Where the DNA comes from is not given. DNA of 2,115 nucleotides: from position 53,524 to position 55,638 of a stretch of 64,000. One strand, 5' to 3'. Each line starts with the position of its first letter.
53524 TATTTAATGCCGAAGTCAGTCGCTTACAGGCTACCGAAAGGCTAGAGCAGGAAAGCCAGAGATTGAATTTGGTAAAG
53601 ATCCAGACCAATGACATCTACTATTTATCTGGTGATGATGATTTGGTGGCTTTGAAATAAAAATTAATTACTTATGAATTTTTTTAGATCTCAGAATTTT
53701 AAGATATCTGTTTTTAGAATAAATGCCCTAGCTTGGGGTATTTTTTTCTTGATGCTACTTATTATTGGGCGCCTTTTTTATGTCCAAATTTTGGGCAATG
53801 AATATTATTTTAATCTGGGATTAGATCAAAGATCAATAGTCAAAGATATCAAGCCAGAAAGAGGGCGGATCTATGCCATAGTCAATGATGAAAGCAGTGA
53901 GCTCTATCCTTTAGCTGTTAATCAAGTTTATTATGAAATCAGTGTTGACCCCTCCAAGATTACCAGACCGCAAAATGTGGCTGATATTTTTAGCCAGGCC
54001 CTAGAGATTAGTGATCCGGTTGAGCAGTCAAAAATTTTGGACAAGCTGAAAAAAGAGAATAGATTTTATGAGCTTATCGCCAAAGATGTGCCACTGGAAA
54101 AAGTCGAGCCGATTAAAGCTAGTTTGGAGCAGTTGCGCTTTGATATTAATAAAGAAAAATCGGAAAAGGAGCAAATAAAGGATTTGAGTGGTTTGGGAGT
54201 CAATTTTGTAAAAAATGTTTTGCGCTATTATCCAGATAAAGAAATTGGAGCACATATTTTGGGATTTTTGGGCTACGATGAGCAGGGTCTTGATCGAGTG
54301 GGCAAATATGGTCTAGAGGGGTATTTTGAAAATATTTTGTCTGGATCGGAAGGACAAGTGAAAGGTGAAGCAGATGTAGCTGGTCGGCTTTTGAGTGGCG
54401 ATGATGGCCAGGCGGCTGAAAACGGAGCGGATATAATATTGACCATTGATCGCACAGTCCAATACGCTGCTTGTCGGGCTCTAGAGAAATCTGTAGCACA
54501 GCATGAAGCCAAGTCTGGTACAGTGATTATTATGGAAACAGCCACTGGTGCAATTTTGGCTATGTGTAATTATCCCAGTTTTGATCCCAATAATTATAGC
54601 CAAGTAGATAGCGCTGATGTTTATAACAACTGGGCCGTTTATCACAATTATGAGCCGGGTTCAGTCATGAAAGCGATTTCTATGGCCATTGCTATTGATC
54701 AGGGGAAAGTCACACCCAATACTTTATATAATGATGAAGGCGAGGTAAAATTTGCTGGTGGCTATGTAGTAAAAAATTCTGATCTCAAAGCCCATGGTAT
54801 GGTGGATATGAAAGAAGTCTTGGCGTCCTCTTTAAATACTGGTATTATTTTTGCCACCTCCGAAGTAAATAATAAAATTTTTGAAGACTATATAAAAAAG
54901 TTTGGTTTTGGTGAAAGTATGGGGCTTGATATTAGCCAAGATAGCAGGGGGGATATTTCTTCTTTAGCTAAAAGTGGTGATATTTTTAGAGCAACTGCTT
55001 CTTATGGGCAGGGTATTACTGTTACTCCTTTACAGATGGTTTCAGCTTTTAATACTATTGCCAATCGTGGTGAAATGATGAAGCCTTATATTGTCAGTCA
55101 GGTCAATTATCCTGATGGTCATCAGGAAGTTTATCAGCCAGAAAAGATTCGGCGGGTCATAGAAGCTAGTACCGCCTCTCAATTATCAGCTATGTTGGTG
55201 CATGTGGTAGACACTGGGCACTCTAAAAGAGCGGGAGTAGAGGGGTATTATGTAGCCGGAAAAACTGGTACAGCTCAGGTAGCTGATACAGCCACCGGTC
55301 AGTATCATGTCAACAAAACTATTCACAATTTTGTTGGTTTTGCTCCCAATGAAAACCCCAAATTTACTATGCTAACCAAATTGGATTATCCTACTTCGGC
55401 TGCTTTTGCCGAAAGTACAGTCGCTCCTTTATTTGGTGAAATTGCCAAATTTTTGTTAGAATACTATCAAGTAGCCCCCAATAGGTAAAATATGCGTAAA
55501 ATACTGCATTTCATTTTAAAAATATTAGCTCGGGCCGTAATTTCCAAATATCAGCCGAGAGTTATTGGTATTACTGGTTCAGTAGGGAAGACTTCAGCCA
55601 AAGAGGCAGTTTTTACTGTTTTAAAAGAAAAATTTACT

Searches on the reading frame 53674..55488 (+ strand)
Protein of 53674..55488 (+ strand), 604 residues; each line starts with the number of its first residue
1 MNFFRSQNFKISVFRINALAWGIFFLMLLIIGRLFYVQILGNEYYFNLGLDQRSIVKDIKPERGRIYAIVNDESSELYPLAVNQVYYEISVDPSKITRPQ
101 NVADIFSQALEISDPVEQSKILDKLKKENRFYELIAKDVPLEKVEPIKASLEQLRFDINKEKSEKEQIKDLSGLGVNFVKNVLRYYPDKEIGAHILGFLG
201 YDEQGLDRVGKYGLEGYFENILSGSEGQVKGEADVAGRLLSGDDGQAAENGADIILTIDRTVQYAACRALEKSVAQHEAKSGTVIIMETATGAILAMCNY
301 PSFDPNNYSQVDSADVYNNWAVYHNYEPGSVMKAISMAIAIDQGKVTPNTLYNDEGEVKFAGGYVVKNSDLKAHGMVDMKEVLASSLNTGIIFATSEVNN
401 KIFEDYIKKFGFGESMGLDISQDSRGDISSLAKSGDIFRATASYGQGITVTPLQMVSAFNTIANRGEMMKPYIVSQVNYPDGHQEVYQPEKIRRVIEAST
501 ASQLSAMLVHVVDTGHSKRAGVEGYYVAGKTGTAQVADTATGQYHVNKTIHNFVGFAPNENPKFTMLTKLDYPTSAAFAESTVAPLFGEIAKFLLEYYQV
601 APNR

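Call 83: search_protein_families(library=pfam, proteins=[window:53674-55488:+], max_evalue=0.001)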
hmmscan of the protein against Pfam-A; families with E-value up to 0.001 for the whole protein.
window:53674-55488:+ (604 aa): 2 families
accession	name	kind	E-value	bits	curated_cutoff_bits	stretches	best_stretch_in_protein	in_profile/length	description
PF00905.27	Transpeptidase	-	3.7e-70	236.9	22.1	1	282-591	1-298/299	Penicillin binding protein transpeptidase domain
PF03717.20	PBP_dimer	-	2.2e-18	67.8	24.4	1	59-241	2-177/180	Penicillin-binding Protein dimerisation domain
